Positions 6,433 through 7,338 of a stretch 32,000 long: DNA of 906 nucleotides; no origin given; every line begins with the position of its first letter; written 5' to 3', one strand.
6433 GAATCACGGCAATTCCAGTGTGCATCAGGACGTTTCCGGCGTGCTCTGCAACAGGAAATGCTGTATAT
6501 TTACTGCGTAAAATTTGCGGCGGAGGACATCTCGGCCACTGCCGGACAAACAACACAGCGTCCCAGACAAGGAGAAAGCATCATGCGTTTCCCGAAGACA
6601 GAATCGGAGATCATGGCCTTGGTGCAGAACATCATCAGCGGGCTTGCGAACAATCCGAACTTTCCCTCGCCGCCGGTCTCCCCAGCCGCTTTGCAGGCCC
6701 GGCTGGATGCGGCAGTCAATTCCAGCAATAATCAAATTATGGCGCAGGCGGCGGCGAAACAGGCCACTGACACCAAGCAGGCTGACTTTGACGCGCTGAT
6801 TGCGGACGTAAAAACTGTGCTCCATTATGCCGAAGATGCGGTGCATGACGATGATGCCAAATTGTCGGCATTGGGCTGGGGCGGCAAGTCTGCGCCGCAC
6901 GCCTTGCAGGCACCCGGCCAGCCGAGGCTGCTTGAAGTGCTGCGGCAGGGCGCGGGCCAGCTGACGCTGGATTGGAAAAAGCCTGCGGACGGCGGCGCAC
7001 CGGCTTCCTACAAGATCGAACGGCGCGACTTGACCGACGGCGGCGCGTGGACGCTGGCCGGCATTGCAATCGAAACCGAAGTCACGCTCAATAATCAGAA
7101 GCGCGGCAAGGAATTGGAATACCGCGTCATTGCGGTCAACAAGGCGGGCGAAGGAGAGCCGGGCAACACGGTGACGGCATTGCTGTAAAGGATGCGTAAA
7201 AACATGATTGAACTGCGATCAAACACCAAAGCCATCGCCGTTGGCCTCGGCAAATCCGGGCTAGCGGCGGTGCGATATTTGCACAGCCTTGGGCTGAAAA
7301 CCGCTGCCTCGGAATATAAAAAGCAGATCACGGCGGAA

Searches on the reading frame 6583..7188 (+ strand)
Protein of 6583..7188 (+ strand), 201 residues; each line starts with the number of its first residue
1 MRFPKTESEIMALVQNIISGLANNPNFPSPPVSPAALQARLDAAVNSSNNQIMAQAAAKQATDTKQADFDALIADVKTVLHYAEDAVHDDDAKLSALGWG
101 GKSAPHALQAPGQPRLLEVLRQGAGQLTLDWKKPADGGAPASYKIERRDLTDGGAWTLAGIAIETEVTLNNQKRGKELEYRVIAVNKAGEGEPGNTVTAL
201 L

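Call 7: search_protein_families(library=pfam, proteins=[window:6583-7188:+], max_evalue=0.1)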
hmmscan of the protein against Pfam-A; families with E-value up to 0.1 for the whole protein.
window:6583-7188:+ (201 aa): 1 family
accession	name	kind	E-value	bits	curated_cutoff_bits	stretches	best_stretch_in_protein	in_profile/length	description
PF00041.27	fn3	-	1.1e-09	38.8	25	1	113-198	2-82/84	Fibronectin type III domain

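Call 10: find_encoding_contigs(protein=window:6583-7188:+, flank=10000, max_places=10)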
Protein window:6583-7188:+ (201 aa): 7 contigs read that carry it; 5 places shown.
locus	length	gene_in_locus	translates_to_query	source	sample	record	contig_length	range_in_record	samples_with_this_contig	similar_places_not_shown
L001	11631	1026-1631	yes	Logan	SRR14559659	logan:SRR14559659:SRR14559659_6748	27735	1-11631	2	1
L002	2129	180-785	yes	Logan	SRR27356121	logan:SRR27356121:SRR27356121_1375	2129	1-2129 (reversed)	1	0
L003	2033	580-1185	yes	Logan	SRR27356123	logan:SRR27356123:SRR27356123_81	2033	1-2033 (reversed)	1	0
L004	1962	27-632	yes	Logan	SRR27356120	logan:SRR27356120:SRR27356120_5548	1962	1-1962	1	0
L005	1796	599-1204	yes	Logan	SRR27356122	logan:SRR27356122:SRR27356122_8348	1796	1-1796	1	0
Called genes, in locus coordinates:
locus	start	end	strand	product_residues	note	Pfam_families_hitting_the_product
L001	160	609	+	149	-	-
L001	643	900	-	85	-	-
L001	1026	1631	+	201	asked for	PF00041:fn3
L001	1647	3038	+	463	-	PF21799:MurD-like_N, PF08245:Mur_ligase_M, PF02875:Mur_ligase_C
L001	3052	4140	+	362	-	PF03033:Glyco_transf_28, PF04101:Glyco_tran_28_C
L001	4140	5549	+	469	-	PF01225:Mur_ligase, PF21799:MurD-like_N (faint), PF08245:Mur_ligase_M, PF02875:Mur_ligase_C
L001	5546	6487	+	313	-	PF01565:FAD_binding_4, PF02873:MurB_C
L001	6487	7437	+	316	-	PF08478:POTRA_1, PF03799:FtsQ_DivIB_C (weak)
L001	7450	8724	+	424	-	PF14450:FtsA (weak), PF02491:SHS2_FTSA, PF06723:MreB_Mbl, PF11104:PilM_2 (weak), PF14450:FtsA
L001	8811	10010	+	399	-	PF00091:Tubulin, PF12327:FtsZ_C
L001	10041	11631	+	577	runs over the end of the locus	PF19864:Radical_SAM_N2, PF04055:Radical_SAM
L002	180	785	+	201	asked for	PF00041:fn3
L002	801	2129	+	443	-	?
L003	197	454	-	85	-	-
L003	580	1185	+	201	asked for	PF00041:fn3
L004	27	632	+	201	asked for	PF00041:fn3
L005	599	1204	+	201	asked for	PF00041:fn3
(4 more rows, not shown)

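Call 19: find_homologous_proteins(query=window:6583-7185:+, max_evalue=0.00001)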
Query window:6583-7185:+ (201 aa): 463 proteins with E <= 0.00001 among 1722 candidates; the best 120 are listed.
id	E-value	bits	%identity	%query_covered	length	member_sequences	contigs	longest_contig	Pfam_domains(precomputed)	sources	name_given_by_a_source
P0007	5.3e-123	426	97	100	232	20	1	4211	PF00041.28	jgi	jgi:hypothetical protein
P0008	3.2e-107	374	85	100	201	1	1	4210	PF00041.28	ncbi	-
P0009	1.8e-105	369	84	100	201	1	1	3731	PF00041.28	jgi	-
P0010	2.2e-104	365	81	100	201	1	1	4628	PF00041.28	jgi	jgi:hypothetical protein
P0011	4.7e-103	361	82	100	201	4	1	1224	PF00041.28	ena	-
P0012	1.1e-102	360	81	100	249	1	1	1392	PF00041.28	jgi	jgi:hypothetical protein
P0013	6.4e-102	357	80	100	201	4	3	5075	PF00041.28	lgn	-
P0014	2.5e-101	355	80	100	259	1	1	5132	PF00041.28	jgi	jgi:hypothetical protein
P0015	3.5e-99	348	78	100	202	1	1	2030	PF00041.28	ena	-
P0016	1.1e-98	347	80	100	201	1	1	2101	PF00041.28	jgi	jgi:hypothetical protein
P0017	2.9e-98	345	76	100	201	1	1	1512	PF00041.28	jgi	jgi:hypothetical protein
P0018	1.3e-97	343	79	100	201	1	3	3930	PF00041.28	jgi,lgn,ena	jgi:hypothetical protein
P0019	5.1e-97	341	74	100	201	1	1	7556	PF00041.28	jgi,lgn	jgi:hypothetical protein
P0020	9.0e-96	337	75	100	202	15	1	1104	PF00041.28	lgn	-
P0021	1.8e-95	336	74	100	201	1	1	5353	PF00041.28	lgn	-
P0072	2.8e-71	257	63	100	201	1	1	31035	PF00041.28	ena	-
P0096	1.6e-68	248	62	100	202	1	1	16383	PF00041.28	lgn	-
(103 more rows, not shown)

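Call 22: find_related_loci(query=A1, collection=genome_contigs, flank=4000)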
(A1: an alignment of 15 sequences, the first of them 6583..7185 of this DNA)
Query A1 (201 aa) in genome_contigs; peptide patterns used: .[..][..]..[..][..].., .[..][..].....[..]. (x = any residue, [..] = any of these).
103 stretches matched a pattern; 76 encode a relative of the query (tblastn E <= 1e-3); 76 distinct loci.
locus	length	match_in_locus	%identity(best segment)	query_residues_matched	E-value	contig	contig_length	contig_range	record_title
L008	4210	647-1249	85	1-201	7e-116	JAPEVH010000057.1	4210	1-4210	MAG: Candidatus Electronema sp. isolate KV k127_8682480, whole genome shotgun sequence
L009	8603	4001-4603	82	1-201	1e-109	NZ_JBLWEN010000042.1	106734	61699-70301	Candidatus Electronema sp. JM S1CJMS.36215, whole genome shotgun sequence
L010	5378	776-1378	79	1-201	1e-107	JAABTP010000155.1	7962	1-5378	MAG: Desulfobulbaceae bacterium isolate S24.Bin023 NODE_158_length_7962_cov_13.000254, whole genome shotgun sequence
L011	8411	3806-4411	75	1-201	4e-103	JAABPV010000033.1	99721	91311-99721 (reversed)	MAG: Desulfobulbaceae bacterium isolate S01.Bin068 NODE_3_length_99721_cov_7.429680, whole genome shotgun sequence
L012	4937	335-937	72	1-201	9e-99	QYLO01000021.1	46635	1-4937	MAG: Candidatus Electrothrix gigas isolate AU1_5 NODE_21_length_46635_cov_83.3463, whole genome shotgun sequence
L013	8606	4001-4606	72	1-201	4e-98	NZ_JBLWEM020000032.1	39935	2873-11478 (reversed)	Candidatus Electronema sp. JC JC__177801, whole genome shotgun sequence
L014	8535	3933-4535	72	1-201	1e-96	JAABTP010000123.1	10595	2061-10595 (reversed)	MAG: Desulfobulbaceae bacterium isolate S24.Bin023 NODE_125_length_10595_cov_12.181974, whole genome shotgun sequence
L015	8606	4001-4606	74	1-201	3e-91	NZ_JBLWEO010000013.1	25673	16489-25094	Candidatus Electronema sp. PJ PJ__40637, whole genome shotgun sequence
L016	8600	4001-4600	66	1-201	9e-85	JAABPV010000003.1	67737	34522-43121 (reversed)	MAG: Desulfobulbaceae bacterium isolate S01.Bin068 NODE_12_length_67737_cov_8.805173, whole genome shotgun sequence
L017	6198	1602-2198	63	2-201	6e-77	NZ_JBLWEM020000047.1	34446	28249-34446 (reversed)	Candidatus Electronema sp. JC JC__278428, whole genome shotgun sequence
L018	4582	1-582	62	7-201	4e-75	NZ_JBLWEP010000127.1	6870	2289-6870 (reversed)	Candidatus Electronema sp. TJ TJ__13943, whole genome shotgun sequence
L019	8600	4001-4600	57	3-201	3e-72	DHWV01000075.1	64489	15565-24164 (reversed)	MAG TPA_asm: Desulfobulbaceae bacterium UBA5173 UBA5173_contig_9730, whole genome shotgun sequence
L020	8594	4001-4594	58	3-201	2e-72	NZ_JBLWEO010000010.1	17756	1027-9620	Candidatus Electronema sp. PJ PJ__32374, whole genome shotgun sequence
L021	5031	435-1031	61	2-201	6e-71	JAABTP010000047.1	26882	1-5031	MAG: Desulfobulbaceae bacterium isolate S24.Bin023 NODE_48_length_26882_cov_13.353628, whole genome shotgun sequence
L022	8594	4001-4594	60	2-200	1e-70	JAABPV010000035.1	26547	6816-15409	MAG: Desulfobulbaceae bacterium isolate S01.Bin068 NODE_41_length_26547_cov_8.407896, whole genome shotgun sequence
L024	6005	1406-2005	59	2-201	3e-67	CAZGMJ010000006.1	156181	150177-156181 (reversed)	MAG TPA_asm: uncultured Pirellulales bacterium isolate binchicken_co17_417 genome assembly, contig: NODE_247_length_1561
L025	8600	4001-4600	59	2-201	1e-66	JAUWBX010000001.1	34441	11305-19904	MAG: Phycisphaerae bacterium isolate CSMAG_2123 CSMAG_2123_k141_1167123_length_34441_cov_12.9474, whole genome shotgun s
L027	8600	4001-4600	62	2-201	2e-66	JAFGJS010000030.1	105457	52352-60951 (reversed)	MAG: Candidatus Sumerlaeota bacterium isolate Zod_Metabat.292 k87_3212985, whole genome shotgun sequence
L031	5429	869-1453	57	2-196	2e-65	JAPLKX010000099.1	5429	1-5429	MAG: Candidatus Hydrogenedentota bacterium isolate LacPavin_0920_SED5_MAG_60_9 LacPavin_0920_SED5_scaffold_3278661, whol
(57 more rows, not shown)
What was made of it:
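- On Iteron-type replication origin: Loci lie on long chromosomal contigs (call 22).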

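Call 26: search_protein_families(library=pfam, proteins=[L024:2629-3771:+, L027:5193-6320:+, L027:4694-5068:+, L031:2156-3274:+, L031:1634-2005:+, L025:4663-5817:+], max_evalue=0.01)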
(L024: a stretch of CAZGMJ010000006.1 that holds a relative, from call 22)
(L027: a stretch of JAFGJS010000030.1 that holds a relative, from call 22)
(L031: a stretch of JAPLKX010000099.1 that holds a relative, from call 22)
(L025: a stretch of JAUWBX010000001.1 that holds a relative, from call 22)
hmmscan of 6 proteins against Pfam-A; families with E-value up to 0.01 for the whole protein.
L024:2629-3771:+ (380 aa): 1 family
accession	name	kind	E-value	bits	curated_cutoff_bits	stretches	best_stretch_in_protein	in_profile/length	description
PF13385.13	Laminin_G_3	-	3e-20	73.4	27.6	1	229-372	14-151/151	Concanavalin A-like lectin/glucanases superfamily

L027:5193-6320:+ (375 aa): 1 family
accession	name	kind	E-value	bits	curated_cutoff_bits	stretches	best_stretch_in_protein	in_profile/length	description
PF13385.13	Laminin_G_3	-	3.9e-17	63.2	27.6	1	227-366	12-151/151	Concanavalin A-like lectin/glucanases superfamily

L027:4694-5068:+ (124 aa): 2 families
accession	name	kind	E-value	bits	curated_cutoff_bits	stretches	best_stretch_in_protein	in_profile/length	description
PF05635.17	23S_rRNA_IVP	-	4.1e-40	136.7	33.8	1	8-112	1-105/106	23S rRNA-intervening sequence protein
PF22296.2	bAvd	-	5.4e-06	27.3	40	1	10-117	1-106/107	bAvd-like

L031:2156-3274:+ (372 aa): 1 family
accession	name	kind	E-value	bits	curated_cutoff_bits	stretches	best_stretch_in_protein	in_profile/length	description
PF13385.13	Laminin_G_3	-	1.6e-15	58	27.6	1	222-366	9-151/151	Concanavalin A-like lectin/glucanases superfamily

L031:1634-2005:+ (123 aa): 2 families
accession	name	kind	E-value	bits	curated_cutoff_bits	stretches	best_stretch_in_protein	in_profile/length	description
PF05635.17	23S_rRNA_IVP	-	8.6e-40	135.7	33.8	1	8-112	1-105/106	23S rRNA-intervening sequence protein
PF22296.2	bAvd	-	2.4e-06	28.4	40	1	11-118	2-107/107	bAvd-like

L025:4663-5817:+ (384 aa): 1 family
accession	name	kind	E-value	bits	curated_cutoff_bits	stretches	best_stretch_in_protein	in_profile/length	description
PF13385.13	Laminin_G_3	-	4.9e-19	69.4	27.6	1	238-379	15-150/151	Concanavalin A-like lectin/glucanases superfamily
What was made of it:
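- Tried and rejected: Seen in 3 loci only, and they belong to the broad 23S-rRNA-IVP family (call 26).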

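Call 28: search_protein_families(library=pfam, proteins=[L027:95-1006:+, L027:877-1575:+, L027:1532-2269:+, L027:2273-3421:+, L027:6320-7720:+, L027:3509-3802:-, L027:7680-8123:-], max_evalue=0.01)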
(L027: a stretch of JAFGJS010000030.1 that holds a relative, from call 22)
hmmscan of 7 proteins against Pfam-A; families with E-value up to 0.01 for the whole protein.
L027:95-1006:+ (303 aa): 2 families
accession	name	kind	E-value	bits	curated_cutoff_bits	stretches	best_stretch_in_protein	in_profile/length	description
PF13480.13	Acetyltransf_6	-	3.2e-05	24.6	22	1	116-241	4-136/143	Acetyltransferase (GNAT) domain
PF02388.22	FemAB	-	0.00024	20.5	24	0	87-154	142-209/406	FemAB family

L027:877-1575:+ (232 aa): 4 families
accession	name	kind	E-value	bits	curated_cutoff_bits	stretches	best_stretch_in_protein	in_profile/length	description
PF00132.30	Hexapep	-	2.5e-12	46.4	27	1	171-205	2-36/36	Bacterial transferase hexapeptide (six repeats)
PF14602.12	Hexapep_2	-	2.8e-09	37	27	1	170-205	1-34/34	Hexapeptide repeat of succinyl-transferase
PF25084.1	LbH_EIF2B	-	7.1e-05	23.2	54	1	165-207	56-97/105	EIF2B subunit epsilon LbH domain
PF21711.3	DCTN5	-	0.0049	17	40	0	77-181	44-147/182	Dynactin subunit 5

L027:1532-2269:+ (245 aa): 6 families
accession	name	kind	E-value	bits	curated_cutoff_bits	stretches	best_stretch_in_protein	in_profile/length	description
PF08241.18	Methyltransf_11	-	5.6e-15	56.2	21.2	1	55-139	1-94/95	Methyltransferase domain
PF13489.12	Methyltransf_23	-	9.8e-12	45.3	27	1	51-176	23-163/164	Methyltransferase domain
PF13649.12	Methyltransf_25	-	3.4e-07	31.3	27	1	93-136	52-97/97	Methyltransferase domain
PF08242.18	Methyltransf_12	-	4.1e-07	31.1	30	1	91-137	45-97/98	Methyltransferase domain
PF13847.12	Methyltransf_31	-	0.00029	21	27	1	97-141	64-110/145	Methyltransferase domain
PF01209.24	Ubie_methyltran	-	0.0033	17.3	20.1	0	94-138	105-149/233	ubiE/COQ5 methyltransferase family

L027:2273-3421:+ (382 aa): 7 families
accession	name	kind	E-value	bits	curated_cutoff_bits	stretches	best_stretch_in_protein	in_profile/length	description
PF00534.26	Glycos_transf_1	-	8.5e-28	97.5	26.4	1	196-359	17-172/172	Glycosyl transferases group 1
PF13692.12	Glyco_trans_1_4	-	2.5e-26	93.1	27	1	196-342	3-139/142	Glycosyl transferases group 1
PF13439.12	Glyco_transf_4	-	8.1e-10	39.4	28.5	1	65-182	46-170/170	Glycosyltransferase Family 4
PF13579.12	Glyco_trans_4_4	-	1.7e-06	28.9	29.7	1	85-177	64-158/158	Glycosyl transferase 4-like domain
PF13524.12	Glyco_trans_1_2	-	0.00011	22.5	25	1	254-373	28-142/144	Glycosyl transferase-like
PF20706.3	GT4-conflict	-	0.0014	18.1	26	1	168-309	171-311/385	Family 4 Glycosyltransferase in conflict systems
PF21770.3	MgtC_SapB_C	-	0.0029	18.5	27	0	210-256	27-73/77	MGTC/SAPB C-terminal domain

L027:6320-7720:+ (466 aa): 0 families

L027:3509-3802:- (97 aa): 0 families

L027:7680-8123:- (147 aa): 0 families

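Call 33: search_protein_families(library=phrogs, proteins=[window:6583-7188:+, L027:5193-6320:+, L027:6320-7720:+], max_evalue=0.01)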
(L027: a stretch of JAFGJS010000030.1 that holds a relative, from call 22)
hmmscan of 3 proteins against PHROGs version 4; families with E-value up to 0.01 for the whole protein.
window:6583-7188:+ (201 aa): 2 families
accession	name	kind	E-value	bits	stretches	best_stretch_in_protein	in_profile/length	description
phrog_31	-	tail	2.2e-05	23.4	1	109-193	962-1053/1565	central tail fiber J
phrog_10993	-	head and packaging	0.00043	20.2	1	109-190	262-344/556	Hoc-like head decoration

L027:5193-6320:+ (375 aa): 3 families
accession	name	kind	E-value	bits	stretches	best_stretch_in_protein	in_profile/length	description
phrog_8510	-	head and packaging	3.7e-11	42.5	1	172-365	704-893/1348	virion structural protein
phrog_3545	-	unknown function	1.2e-06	27.9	1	166-365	758-969/1115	-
phrog_24074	-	unknown function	0.0036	16.6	1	173-355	427-605/892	-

L027:6320-7720:+ (466 aa): 0 families

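Call 34: search_protein_families(library=ncbifam, proteins=[window:6583-7188:+, L027:5193-6320:+, L027:6320-7720:+, L027:4694-5068:+], max_evalue=0.01)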
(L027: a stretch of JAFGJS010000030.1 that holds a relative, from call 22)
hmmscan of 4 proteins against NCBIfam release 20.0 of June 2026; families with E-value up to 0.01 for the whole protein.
window:6583-7188:+ (201 aa): 1 family
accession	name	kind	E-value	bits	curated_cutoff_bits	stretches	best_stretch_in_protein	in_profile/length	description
NF052641.1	PQLLE_fam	subfamily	0.0005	19.8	80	1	35-98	147-210/211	PQLLE family protein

L027:5193-6320:+ (375 aa): 1 family
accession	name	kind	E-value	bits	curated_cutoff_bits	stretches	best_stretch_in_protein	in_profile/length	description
NF052521.1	TafC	equivalog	2.6e-06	26.8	410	1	345-375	336-366/373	TafC family fimbrial protein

L027:6320-7720:+ (466 aa): 0 families

L027:4694-5068:+ (124 aa): 4 families
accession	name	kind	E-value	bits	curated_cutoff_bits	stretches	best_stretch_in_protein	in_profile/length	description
NF008911.0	PRK12275.1-2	subfamily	5.6e-41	139.8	137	1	4-120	1-117/118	hypothetical protein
TIGR02436.1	TIGR02436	subfamily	8e-39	132.2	24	1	12-118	1-108/109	four helix bundle protein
NF008912.0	PRK12275.1-6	subfamily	2e-29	102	124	1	6-120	2-113/117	hypothetical protein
NF033474.1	DivGenRetAVD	equivalog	3.5e-06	27.3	80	1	10-113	1-101/104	diversity-generating retroelement protein Avd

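Call 38: find_encoding_contigs(protein=P0072, flank=8000, max_places=3)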
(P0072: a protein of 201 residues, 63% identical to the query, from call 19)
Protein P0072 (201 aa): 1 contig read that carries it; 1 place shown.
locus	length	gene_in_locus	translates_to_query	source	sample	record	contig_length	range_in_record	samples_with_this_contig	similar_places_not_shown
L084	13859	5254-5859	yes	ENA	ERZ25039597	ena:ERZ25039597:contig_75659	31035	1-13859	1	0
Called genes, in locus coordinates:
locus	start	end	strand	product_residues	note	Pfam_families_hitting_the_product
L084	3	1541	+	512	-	?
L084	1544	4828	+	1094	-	PF13699:eCIS_core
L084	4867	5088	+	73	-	-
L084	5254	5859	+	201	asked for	PF00041:fn3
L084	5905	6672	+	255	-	PF02661:Fic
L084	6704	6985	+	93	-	-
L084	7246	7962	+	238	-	-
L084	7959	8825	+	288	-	PF00004:AAA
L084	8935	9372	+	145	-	-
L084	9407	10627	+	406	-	PF01168:Ala_racemase_N, PF00842:Ala_racemase_C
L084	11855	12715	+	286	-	-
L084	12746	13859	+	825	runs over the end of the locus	PF01751:Toprim (weak), PF01131:Topoisom_bac, PF13342:Toprim_Crpt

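Call 39: find_encoding_contigs(protein=P0096, flank=8000, max_places=3)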
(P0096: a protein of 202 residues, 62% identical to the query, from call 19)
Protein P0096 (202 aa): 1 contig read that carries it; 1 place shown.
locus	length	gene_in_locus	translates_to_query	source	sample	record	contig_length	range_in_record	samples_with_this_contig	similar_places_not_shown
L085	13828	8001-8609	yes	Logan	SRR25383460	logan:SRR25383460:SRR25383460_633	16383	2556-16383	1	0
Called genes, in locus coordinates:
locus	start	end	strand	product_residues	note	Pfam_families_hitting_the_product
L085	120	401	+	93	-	-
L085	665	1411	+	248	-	PF02563:Poly_export, PF10531:SLBB, PF22461:SLBB_2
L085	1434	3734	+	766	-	PF02706:Wzz (weak), PF13807:GNVR, PF10609:ParA (weak), PF13614:AAA_31 (weak)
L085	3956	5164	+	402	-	PF02397:Bac_transf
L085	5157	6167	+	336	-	PF01408:GFO_IDH_MocA, PF02894:GFO_IDH_MocA_C, PF22725:GFO_IDH_MocA_C3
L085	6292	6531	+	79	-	-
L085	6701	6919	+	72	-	PF09720:Unstab_antitox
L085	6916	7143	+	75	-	-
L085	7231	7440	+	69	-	PF15919:HicB_lk_antitox (weak)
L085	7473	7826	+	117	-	PF13650:Asp_protease_2, PF13975:gag-asp_proteas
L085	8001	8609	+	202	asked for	PF00041:fn3 (weak)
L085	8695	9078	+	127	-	PF13366:PDDEXK_3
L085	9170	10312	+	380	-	PF13385:Laminin_G_3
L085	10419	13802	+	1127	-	PF00037:Fer4 (faint), PF12797:Fer4_2 (faint), PF12838:Fer4_7 (weak), PF14697:Fer4_21 (weak), PF04422:FrhB_FdhB_N, PF04432:FrhB_FdhB_C, PF16889:Hepar_II_III_N, PF07940:Hepar_II_III_C, +1 more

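Call 40: predict_structure(alignment_id=A1)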
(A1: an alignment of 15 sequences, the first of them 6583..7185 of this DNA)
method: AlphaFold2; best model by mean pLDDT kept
length: 201 residues; sequences in the alignment: 15
mean_pLDDT: 63.9   pTM: 0.37
mean pLDDT of the five models: 63.9, 63.1, 61.6, 57.8, 52.7
residues with pLDDT >= 90: 23; 70-90: 72; 50-70: 42; < 50: 64
segments of 3 or more residues with pLDDT < 50: 102-140, 161-174, 192-201
pLDDT, mean of each block of 10 residues (from residue 1): 78 90 90 94 86 76 76 77 79 70 46 35 31 45 58 64 39 51 53 44 37
secondary structure, 60 per line:
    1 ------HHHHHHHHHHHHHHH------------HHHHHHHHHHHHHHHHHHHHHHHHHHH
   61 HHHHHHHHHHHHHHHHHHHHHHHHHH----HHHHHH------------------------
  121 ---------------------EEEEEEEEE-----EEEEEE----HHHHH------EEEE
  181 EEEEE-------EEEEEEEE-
elements in order: H7-21 H34-86 H91-96 E142-150 E156-161 H166-170 E177-185 E193-200

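Call 47: search_protein_families(library=padloc, proteins=[window:6583-7188:+, L027:5193-6320:+, L027:6320-7720:+], max_evalue=0.1)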
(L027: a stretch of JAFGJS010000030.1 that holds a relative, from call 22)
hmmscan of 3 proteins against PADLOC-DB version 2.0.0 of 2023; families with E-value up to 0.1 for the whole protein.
window:6583-7188:+ (201 aa): 1 family
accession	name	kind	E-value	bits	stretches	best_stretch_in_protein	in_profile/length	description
PDLC03036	MTase_I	-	0.084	9.2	0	42-83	559-600/635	Type I methyltransferase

L027:5193-6320:+ (375 aa): 0 families

L027:6320-7720:+ (466 aa): 0 families

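Call 48: search_solved_structures(query=A1, max_evalue=1)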
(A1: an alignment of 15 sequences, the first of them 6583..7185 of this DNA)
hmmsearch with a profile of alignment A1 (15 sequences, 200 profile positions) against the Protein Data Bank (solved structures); distinct sequences matched with E-value up to 1: 82 (the best 60 are shown).
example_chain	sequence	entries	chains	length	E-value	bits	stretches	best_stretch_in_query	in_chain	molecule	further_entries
8q6t_I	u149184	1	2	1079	1e-66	227.7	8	111-198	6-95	Titin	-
8g4l_bm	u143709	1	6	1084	8.9e-65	221.3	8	109-198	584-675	Titin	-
8bnq_A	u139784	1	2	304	4.9e-24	88.3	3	123-193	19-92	Titin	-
8bvo_A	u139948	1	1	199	9.9e-19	71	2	111-194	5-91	Titin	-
8bxr_A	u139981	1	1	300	1.2e-18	70.8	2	101-194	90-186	Titin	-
3lpw_A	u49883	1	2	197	5.5e-15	58.8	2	107-198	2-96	A77-A78 domain from Titin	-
5fm5_M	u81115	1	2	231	1.7e-13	53.9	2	104-196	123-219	MYOMESIN-1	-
8g4l_bo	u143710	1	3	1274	2.4e-10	43.6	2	107-194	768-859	Myosin-binding protein C, cardiac-type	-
3uto_A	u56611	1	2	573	3.4e-10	43.1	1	119-199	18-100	Twitchin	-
1bpv_A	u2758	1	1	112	3.6e-10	43.1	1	105-192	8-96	TITIN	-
8oiy_A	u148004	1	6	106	2.1e-09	40.6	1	110-195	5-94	Titin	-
4o00_A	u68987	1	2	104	2.8e-09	40.2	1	111-195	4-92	Titin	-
8oq9_A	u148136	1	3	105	3.6e-09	39.8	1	111-200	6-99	Titin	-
8bw6_A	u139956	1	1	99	6.8e-09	38.9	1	111-194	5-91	Titin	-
8orl_A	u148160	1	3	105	1.3e-08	38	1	111-200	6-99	Titin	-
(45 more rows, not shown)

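Call 60: search_protein_families(library=pfam, alignment_id=A3, max_evalue=0.00001)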
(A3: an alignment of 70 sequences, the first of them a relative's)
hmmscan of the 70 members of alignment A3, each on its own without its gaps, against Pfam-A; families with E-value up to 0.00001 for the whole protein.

A. member 1, L008:1302-2678:+ (459 aa): 4 families
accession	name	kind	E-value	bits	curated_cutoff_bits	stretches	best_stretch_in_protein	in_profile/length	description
PF08245.18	Mur_ligase_M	-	5.6e-33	115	24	1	114-293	1-200/200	Mur ligase middle domain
PF02875.26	Mur_ligase_C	-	1.4e-19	71.6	28.4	1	315-432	1-127/127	Mur ligase, glutamate ligase domain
PF21799.2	MurD-like_N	-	2.6e-18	66.5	27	1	10-98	3-88/88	Mur ligase MurD-like, N-terminal domain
PF21377.3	MurD_N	-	8.6e-06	26.1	24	0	11-79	3-70/76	MurD N-terminal domain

B. families by the number of members that match (of 70 scanned): 81 families (the first 25 are shown)
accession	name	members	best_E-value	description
PF13385.13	Laminin_G_3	3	1.7e-19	Concanavalin A-like lectin/glucanases superfamily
PF01977.22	UbiD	2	1.8e-65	3-octaprenyl-4-hydroxybenzoate carboxy-lyase Rift-related domain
PF14907.12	NTP_transf_5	2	3.7e-40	Uncharacterised nucleotidyltransferase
PF01943.22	Polysacc_synt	2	5.1e-36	Polysaccharide biosynthesis protein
PF20696.2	UbiD_C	2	7e-32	3-octaprenyl-4-hydroxybenzoate carboxy-lyase C-terminal domain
PF00004.35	AAA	2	6.6e-31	ATPase family associated with various cellular activities (AAA)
PF20695.2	UbiD_N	2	2.8e-28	3-octaprenyl-4-hydroxybenzoate carboxy-lyase N-terminal domain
PF13304.12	AAA_21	2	3.1e-20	AAA domain, putative AbiEii toxin, Type IV TA system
PF06418.20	CTP_synth_N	1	1.3e-123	CTP synthase N-terminus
PF20473.4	MmeI_Mtase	1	7.9e-91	MmeI, DNA-methyltransferase domain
PF13440.11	Polysacc_synt_3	1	1.1e-90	Polysaccharide biosynthesis protein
PF12784.13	PDDEXK_2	1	2.7e-76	PD-(D/E)XK nuclease family transposase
PF20466.3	MmeI_TRD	1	1.5e-73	MmeI, target recognition domain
PF00145.23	DNA_methylase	1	1.7e-61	C-5 cytosine-specific DNA methylase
PF00158.32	Sigma54_activat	1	2.8e-59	Sigma-54 interaction domain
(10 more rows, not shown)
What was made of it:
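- The array goes with FN3 genes outside dcw clusters (calls 22, 38, 39, 60).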
